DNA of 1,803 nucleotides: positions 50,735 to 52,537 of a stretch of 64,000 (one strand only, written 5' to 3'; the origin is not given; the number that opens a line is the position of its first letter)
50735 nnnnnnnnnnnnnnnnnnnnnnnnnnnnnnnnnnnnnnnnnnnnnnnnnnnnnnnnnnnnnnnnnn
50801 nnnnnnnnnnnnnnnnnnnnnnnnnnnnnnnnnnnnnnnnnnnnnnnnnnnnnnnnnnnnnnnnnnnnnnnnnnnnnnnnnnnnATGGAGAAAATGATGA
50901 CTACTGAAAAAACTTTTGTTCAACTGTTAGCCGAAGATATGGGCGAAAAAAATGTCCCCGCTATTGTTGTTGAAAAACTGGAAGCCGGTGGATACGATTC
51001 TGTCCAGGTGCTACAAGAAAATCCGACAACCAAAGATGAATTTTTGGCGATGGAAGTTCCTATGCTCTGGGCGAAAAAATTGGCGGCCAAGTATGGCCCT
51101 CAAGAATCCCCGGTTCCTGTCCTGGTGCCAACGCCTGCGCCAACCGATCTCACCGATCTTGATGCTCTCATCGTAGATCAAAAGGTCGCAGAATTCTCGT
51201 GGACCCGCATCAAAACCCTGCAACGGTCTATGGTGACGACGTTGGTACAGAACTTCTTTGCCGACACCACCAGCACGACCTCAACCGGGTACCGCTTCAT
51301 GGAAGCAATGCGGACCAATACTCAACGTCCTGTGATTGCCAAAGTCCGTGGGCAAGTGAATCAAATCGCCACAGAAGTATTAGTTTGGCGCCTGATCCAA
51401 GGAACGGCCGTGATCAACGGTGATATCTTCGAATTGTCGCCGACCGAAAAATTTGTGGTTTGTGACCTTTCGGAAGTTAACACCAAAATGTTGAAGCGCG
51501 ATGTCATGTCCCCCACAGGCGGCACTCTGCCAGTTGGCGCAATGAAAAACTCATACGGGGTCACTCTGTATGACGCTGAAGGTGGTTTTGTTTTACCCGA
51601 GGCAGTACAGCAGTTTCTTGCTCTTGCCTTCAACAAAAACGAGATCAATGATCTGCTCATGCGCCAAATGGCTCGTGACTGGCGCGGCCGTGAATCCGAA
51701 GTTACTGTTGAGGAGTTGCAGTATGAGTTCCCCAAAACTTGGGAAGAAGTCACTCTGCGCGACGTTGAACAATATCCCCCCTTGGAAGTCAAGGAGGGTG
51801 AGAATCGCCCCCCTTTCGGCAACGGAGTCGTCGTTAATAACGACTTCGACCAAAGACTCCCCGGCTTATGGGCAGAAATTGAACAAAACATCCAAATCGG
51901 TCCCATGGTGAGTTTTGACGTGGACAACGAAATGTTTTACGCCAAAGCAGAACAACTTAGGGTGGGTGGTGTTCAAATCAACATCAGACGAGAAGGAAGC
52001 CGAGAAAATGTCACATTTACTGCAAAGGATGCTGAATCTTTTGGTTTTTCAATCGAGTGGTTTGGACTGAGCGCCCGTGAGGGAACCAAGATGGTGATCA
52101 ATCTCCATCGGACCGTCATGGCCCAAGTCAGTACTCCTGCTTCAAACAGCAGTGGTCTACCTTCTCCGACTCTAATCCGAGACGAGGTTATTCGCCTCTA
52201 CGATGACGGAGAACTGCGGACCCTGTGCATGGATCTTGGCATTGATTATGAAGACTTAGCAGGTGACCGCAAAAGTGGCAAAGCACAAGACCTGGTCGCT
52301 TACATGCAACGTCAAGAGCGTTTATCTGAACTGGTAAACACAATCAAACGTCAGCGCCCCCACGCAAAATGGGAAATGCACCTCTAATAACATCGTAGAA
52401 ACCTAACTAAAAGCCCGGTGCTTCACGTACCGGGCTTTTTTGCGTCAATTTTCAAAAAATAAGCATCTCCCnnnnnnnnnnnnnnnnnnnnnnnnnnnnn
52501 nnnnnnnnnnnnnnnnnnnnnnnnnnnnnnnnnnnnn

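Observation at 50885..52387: GC-rich stand-alone gene (about 52% against 42% GC) with a death-like/effector-associated C-terminal helical domain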

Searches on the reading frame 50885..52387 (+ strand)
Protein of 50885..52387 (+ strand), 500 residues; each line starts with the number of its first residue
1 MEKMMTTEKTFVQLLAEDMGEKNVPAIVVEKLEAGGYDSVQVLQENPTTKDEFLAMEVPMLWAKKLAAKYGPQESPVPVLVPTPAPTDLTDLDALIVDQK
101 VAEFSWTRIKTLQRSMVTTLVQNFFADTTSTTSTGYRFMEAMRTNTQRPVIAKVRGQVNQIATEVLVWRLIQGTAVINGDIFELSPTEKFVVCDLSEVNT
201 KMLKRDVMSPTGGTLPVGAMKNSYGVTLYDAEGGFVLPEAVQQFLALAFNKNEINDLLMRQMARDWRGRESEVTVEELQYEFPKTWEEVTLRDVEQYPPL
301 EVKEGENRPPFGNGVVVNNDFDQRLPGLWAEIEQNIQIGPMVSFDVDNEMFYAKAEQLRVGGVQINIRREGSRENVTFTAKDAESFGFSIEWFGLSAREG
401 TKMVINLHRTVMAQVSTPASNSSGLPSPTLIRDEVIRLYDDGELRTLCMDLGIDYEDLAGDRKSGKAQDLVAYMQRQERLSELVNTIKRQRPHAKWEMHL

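Call 3: search_protein_families(library=pfam, proteins=[window:50885-52387:+], max_evalue=10)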
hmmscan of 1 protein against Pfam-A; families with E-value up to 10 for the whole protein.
window:50885-52387:+ (500 aa): 1 family
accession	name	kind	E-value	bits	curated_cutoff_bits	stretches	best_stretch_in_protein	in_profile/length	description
PF19960.5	EAD7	-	2.4e-20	72.5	32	1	431-492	1-62/62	Effector-associated domain 7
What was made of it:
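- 52175..52360 (+): EAD7 domain (aa 431-492), four helices. Call 3 (E=2.4e-20).
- On EAD7 domain (PF19960): 72.5 bits against a cut-off of 32, E=2.4e-20, full-length match 1-62 of 62 (call 3).
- Checked: The C-terminal domain is EAD7: PF19960, 72.5 bits against a cut-off of 32, E=2.4e-20, aa 431-492 (call 3).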

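Call 4: search_protein_families(library=ncbifam, proteins=[window:50885-52387:+], max_evalue=10)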
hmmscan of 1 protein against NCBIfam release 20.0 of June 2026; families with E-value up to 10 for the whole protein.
window:50885-52387:+ (500 aa): 0 families

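Call 8: find_homologous_proteins(query=window:50885-52384:+)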
Query window:50885-52384:+ (500 aa): 5 proteins with E <= 0.001 among 8000 candidates.
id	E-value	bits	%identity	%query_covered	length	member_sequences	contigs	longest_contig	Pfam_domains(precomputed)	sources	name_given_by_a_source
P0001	0.0e+0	1123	100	100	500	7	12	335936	PF19960.7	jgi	-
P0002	4.5e-215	733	71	99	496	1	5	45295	PF19960.7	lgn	-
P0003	2.9e-80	288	37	97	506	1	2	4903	PF19960.7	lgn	-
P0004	4.7e-12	64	49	13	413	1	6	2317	PF19960.7,PF18145.7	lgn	-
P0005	1.5e-9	55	55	12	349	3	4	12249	PF19960.7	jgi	jgi:hypothetical protein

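Call 10: find_encoding_contigs(protein=P0002, flank=10000, max_places=5)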
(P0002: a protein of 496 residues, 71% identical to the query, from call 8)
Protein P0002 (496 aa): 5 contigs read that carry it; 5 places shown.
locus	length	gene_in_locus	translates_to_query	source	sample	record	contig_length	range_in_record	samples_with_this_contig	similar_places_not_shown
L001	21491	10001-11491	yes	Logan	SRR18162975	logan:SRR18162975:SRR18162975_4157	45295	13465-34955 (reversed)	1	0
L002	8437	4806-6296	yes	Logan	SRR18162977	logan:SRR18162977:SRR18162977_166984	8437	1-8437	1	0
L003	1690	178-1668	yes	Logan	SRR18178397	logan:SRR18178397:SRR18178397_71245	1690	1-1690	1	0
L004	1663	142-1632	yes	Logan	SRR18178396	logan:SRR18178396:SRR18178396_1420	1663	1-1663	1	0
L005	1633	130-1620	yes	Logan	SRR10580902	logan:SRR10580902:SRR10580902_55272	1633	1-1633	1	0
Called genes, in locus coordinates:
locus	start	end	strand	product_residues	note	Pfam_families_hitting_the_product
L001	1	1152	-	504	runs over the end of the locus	PF01676:Metalloenzyme, PF06415:iPGM_N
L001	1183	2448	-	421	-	PF03952:Enolase_N, PF00113:Enolase_C, PF07476:MAAL_C (faint), PF13378:MR_MLE_C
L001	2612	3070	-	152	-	PF00889:EF_TS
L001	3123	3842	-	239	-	PF00318:Ribosomal_S2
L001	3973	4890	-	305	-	PF00763:THF_DHG_CYH, PF02882:THF_DHG_CYH_C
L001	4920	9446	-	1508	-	PF02661:Fic (faint)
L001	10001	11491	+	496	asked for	PF19960:EAD7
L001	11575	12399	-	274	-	PF01261:AP_endonuc_2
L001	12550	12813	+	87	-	-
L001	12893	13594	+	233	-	PF05050:Methyltransf_21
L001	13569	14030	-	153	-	-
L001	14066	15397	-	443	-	PF00464:SHMT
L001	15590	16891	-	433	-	-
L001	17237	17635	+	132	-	-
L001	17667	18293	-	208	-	PF00156:Pribosyltran, PF14681:UPRTase (weak)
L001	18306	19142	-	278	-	PF00849:PseudoU_synth_2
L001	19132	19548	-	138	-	PF01252:Peptidase_A8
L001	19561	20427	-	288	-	PF01790:LGT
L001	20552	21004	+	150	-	-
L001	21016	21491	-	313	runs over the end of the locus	-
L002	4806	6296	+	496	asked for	PF19960:EAD7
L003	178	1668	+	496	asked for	PF19960:EAD7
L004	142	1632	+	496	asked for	PF19960:EAD7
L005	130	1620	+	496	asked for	PF19960:EAD7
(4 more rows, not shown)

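Call 11: find_encoding_contigs(protein=P0003, flank=10000, max_places=5)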
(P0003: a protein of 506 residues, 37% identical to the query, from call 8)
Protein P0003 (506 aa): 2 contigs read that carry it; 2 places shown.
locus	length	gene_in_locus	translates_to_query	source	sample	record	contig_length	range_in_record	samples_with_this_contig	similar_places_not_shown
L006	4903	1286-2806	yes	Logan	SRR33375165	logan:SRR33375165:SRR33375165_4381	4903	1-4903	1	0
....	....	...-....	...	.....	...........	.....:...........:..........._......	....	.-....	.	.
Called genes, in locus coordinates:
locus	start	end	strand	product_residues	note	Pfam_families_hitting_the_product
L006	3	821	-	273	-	?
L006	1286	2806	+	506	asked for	PF19960:EAD7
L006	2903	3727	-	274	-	PF01261:AP_endonuc_2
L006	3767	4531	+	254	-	PF05050:Methyltransf_21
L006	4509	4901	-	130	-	?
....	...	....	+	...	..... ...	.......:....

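Call 18: search_protein_families(library=padloc, proteins=[window:50885-52387:+, L001:4920-9446:-], max_evalue=1)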
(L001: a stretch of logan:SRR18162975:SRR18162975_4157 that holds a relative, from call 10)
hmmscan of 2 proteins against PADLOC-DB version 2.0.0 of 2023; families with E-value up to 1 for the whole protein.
window:50885-52387:+ (500 aa): 0 families

L001:4920-9446:- (1508 aa): 2 families
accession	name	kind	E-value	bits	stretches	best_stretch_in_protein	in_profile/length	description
PDLC04840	PDC-S04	-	0.00014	19.7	1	969-1023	125-181/227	-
PDLC04839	PDC-S04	-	0.015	13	1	958-1052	101-192/205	-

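Call 20: search_protein_families(library=pfam, proteins=[L001:4920-9446:-], max_evalue=0.01)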
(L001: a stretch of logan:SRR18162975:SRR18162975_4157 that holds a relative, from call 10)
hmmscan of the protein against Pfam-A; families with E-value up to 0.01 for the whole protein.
L001:4920-9446:- (1508 aa): 1 family
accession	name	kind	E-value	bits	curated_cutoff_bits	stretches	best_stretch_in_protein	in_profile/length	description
PF02661.23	Fic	-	2.9e-05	25.3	24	1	955-1014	36-91/93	Fic/DOC family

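Call 25: search_protein_representatives(protein=window:50885-52174:+)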
Query: 430 residues. Proteins with E-value up to 0.001 (for the whole library): 5; up to 1e-10: 4; up to 1e-30: 4. The best 5 are listed.
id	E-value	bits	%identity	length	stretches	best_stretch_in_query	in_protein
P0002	1.5e-176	603.7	90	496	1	8-315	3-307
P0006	6.1e-69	249.3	48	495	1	5-315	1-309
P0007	4.8e-51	190.3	38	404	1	23-315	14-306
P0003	2.8e-42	161.5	33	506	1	17-375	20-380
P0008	4.8e-06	42.1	25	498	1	14-292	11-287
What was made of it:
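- The family is confined to six clusters among 1.84 billion representatives (call 25).
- Tried and rejected: An exhaustive phmmer of 1.84 billion representatives gave only 5 hits (call 25).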

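Call 27: find_encoding_contigs(protein=P0006, flank=10000, max_places=4)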
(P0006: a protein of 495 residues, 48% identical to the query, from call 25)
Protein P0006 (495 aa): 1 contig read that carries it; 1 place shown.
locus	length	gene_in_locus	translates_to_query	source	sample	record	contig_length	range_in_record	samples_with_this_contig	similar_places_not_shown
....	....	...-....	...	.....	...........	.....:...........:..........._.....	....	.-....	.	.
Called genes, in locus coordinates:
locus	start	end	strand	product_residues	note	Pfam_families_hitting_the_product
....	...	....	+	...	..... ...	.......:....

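Call 29: find_encoding_contigs(protein=P0007, flank=10000, max_places=4)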
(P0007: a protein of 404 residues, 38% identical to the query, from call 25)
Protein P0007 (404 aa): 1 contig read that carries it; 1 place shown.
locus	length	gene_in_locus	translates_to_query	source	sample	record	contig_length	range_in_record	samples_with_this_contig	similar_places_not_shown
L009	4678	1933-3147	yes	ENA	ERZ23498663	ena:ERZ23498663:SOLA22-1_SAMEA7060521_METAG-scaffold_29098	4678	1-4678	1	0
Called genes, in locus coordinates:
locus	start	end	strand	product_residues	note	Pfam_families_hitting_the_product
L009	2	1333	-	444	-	?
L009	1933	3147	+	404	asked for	PF19960:EAD7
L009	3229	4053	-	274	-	PF01261:AP_endonuc_2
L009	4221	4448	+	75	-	-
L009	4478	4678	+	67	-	?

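Call 30: find_encoding_contigs(protein=P0008, flank=10000, max_places=4)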
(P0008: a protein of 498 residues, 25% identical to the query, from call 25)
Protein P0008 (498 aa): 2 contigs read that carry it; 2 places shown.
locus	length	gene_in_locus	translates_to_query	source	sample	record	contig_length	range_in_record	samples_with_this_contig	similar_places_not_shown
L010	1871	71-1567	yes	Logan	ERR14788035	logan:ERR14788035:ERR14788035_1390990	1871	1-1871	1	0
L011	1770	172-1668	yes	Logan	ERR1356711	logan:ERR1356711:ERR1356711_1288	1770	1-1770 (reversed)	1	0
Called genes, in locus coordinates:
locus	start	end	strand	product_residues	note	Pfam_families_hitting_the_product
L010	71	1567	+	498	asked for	PF19960:EAD7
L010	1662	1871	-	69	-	?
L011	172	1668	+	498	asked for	PF19960:EAD7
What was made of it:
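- Many contigs break at the conserved flanks (calls 10, 27, 30).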

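Call 34: find_related_loci(query=A1, collection=genome_contigs, flank=10000)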
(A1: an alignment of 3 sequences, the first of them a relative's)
Query A1 (500 aa) in genome_contigs; peptide patterns used: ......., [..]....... (x = any residue, [..] = any of these).
34 stretches matched a pattern; 2 encode a relative of the query (tblastn E <= 1e-3); 2 distinct loci.
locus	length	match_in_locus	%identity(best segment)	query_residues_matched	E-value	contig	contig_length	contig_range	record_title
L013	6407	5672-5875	58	428-496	1e-18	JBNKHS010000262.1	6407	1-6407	MAG: Candidatus Promineifilaceae bacterium isolate E1.bin.20.strict NODE_262_length_6407_cov_4.509637, whole genome shot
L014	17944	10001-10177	49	439-497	9e-15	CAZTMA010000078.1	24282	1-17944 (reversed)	MAG TPA_asm: uncultured Anaerolineales bacterium isolate SRP239243_co1_342 genome assembly, contig: NODE_3138_length_242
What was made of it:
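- Tried and rejected: The GTDB genome scan found only Chloroflexota EAD7 proteins (call 34).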

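Call 40: search_solved_structures(query=A6, max_evalue=10)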
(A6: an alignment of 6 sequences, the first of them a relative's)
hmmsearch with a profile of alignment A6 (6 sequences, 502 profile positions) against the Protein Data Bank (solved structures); distinct sequences matched with E-value up to 10: 1.
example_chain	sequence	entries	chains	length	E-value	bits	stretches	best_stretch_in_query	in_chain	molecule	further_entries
4d49_A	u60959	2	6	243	0.23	13.1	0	222-255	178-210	ARMADILLO REPEAT PROTEIN ARM00027 | YIII(Dq.V1)4CPAF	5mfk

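Call 45: find_related_loci(query=A6, collection=viral_contigs, flank=8000)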
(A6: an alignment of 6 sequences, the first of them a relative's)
Query A6 (500 aa) in viral_contigs; peptide patterns used: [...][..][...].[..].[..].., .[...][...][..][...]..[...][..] (x = any residue, [..] = any of these).
75 stretches matched a pattern; 3 encode a relative of the query (tblastn E <= 1e-3); 3 distinct loci.
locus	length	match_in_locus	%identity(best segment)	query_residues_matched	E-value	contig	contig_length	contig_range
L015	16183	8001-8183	38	439-499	2e-10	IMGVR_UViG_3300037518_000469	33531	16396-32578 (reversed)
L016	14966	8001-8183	38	439-499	2e-10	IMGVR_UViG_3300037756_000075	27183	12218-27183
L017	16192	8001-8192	34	435-498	1e-8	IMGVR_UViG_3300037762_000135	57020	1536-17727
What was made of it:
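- Tried and rejected: The IMG/VR scan found only EAD7-domain matches (call 45).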

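Call 46: search_protein_families(library=phrogs, proteins=[window:50885-52387:+, L001:4920-9446:-], max_evalue=0.1)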
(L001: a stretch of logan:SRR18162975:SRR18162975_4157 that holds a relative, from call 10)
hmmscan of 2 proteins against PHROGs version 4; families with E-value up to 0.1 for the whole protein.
window:50885-52387:+ (500 aa): 0 families

L001:4920-9446:- (1508 aa): 1 family
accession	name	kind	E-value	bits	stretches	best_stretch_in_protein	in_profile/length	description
phrog_5978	-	unknown function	0.0086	16.2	1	960-1022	164-224/364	-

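Call 48: predict_structure(alignment_id=A6)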
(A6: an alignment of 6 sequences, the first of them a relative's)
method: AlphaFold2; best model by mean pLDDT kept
length: 500 residues; sequences in the alignment: 6
mean_pLDDT: 59.2   pTM: 0.33
mean pLDDT of the five models: 59.2, 58.5, 58.3, 56.3, 49.0
residues with pLDDT >= 90: 17; 70-90: 195; 50-70: 80; < 50: 208
segments of 3 or more residues with pLDDT < 50: 1-6, 74-101, 203-234, 291-423, 498-500
pLDDT, mean of each block of 10 residues (from residue 1): 51 84 85 86 84 85 85 43 29 43 70 84 87 84 85 77 90 74 62 77 46 34 36 49 61 55 52 61 62 37 30 25 35 32 25 27 32 32 29 35 44 33 58 85 88 83 79 80 85 62
secondary structure, 60 per line:
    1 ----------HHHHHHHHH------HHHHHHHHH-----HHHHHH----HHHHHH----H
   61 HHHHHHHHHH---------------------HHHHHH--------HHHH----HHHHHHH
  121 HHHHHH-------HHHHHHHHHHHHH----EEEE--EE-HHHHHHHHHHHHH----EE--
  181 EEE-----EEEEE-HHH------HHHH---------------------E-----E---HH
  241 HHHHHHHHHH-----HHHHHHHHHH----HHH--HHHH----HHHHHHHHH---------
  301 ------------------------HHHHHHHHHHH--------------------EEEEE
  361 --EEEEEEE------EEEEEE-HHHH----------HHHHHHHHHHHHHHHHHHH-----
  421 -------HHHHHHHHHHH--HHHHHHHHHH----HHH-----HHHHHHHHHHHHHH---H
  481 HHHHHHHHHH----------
elements in order: H11-19 H26-34 H40-45 H50-55 H60-70 H92-97 H106-109 H114-126 H134-146 E151-154 H160-172 E181-183 E189-193 H204-207 H239-250 H256-265 H275-278 H283-291 H325-335 E356-360 E363-369 E376-381 H383-386 H397-415 H428-438 H441-450 H463-476 H480-490
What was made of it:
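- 50912..51094 (+): N-terminal five-helix domain (aa 10-70), HhH/SAM-like, followed by a Pro-rich linker (51095-51169). AF2 pLDDT about 85 (call 48).
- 52175..52360 (+): Call 48 (pLDDT 80-88).
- On EAD7 domain (PF19960): The domain is C-terminal (call 48).
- Checked: The small helical N-domain and the Pro-rich linker are confirmed by AF2 (pLDDT about 85 for aa 10-70; call 48).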

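Call 51: fold_search(model_id=the predicted structure, library=pdb)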
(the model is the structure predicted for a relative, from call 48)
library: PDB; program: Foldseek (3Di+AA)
matches with E <= 10: 62; with E <= 0.001: 0
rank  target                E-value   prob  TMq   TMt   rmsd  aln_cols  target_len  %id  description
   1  2z43_B                1.5e+00  0.84  0.08  0.14   2.5        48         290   23  Structure of a twinned crystal of RadA (released 2007-11-13)
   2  2z43_C                1.6e+00  0.82  0.08  0.14   2.5        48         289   23  Structure of a twinned crystal of RadA (released 2007-11-13)
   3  2bke                  1.6e+00  0.80  0.08  0.14   2.6        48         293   23  Conformational Flexibility Revealed by the Crystal Structure of a Crenarchaeal RadA (released 2005-03-16)
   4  5h1b_A                2.1e+00  0.54  0.10  0.15   5.1        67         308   21  Human RAD51 presynaptic complex (released 2016-12-21)
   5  2lmr_MODEL_1_A        2.3e+00  0.41  0.11  0.47   5.9        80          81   21  Solution structure of the first sam domain of odin (released 2012-03-14)
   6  2zud_A                2.6e+00  0.63  0.08  0.14   2.6        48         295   23  Crystal Structure of Left-handed RadA Filament (released 2009-04-07)
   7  2zud_B                2.6e+00  0.63  0.08  0.14   2.6        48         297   23  Crystal Structure of Left-handed RadA Filament (released 2009-04-07)
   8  9njk_B                2.9e+00  0.47  0.10  0.16   4.8        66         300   17  The Cryo-EM structure of the yeast Rad51-ssDNA nucleoprotein filament ADP bound state (released 2025-03-19)
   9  6b3n_MODEL_1_A        2.9e+00  0.15  0.06  0.23   9.3        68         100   16  Solution structure of the N-terminal domain of the effector NleG5-1 from Escherichia coli O157:H7 str. Sakai (released 2017-11-22)
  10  2zuc_A                3.2e+00  0.57  0.08  0.14   2.5        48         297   23  Crystal structure of left-handed RadA filament (released 2009-04-07)
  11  5h1c_A                3.6e+00  0.35  0.10  0.15   5.1        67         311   21  Human RAD51 post-synaptic complexes (released 2016-12-21)
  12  7amv_I                3.6e+00  0.01  0.07  0.05  37.2       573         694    9  Atomic structure of the poxvirus transcription pre-initiation complex in the initially melted state (released 2021-10-06)
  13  9njk_A                3.8e+00  0.44  0.10  0.17   4.6        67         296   16  The Cryo-EM structure of the yeast Rad51-ssDNA nucleoprotein filament ADP bound state (released 2025-03-19)
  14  1dxs                  4.0e+00  0.60  0.09  0.66   2.7        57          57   16  Crystal structure of the C-terminal sterile alpha motif (SAM) domain of human p73 alpha splice variant (released 2001-01-12)
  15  2zuc_B                4.2e+00  0.38  0.09  0.14   5.8        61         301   20  Crystal structure of left-handed RadA filament (released 2009-04-07)
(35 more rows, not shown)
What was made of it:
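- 50912..51094 (+): The best, weak, Foldseek match is the RadA/Rad51 N-terminal HhH domain (E about 1.5, probability 0.84; call 51).
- The N-domain resembles the HhH domain of RadA/Rad51 (call 51). An HhH-like domain could bind RNA (call 51).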

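Call 55: search_protein_families(library=pfam, alignment_id=A6, max_evalue=5)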
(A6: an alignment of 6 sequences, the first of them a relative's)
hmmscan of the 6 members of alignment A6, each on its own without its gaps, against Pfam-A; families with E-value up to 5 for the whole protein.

A. member 1, P0001 (500 aa): 1 family
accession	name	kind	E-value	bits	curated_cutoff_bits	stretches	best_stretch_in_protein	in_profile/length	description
PF19960.5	EAD7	-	2.4e-20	72.5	32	1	431-492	1-62/62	Effector-associated domain 7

B. families by the number of members that match (of 6 scanned): 2 families
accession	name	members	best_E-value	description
PF19960.5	EAD7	6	2.3e-22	Effector-associated domain 7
PF18807.6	TTc_toxin_rep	1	0.38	Tripartite Tc toxins repeat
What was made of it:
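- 52175..52360 (+): Call 55 (all 6 family members match).
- On EAD7 domain (PF19960): All six family members match (call 55).
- EAD7 identity: call 3 (72.5 bits, E=2.4e-20), call 55 (6 of 6 members), call 48 (four helices, pLDDT about 85).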
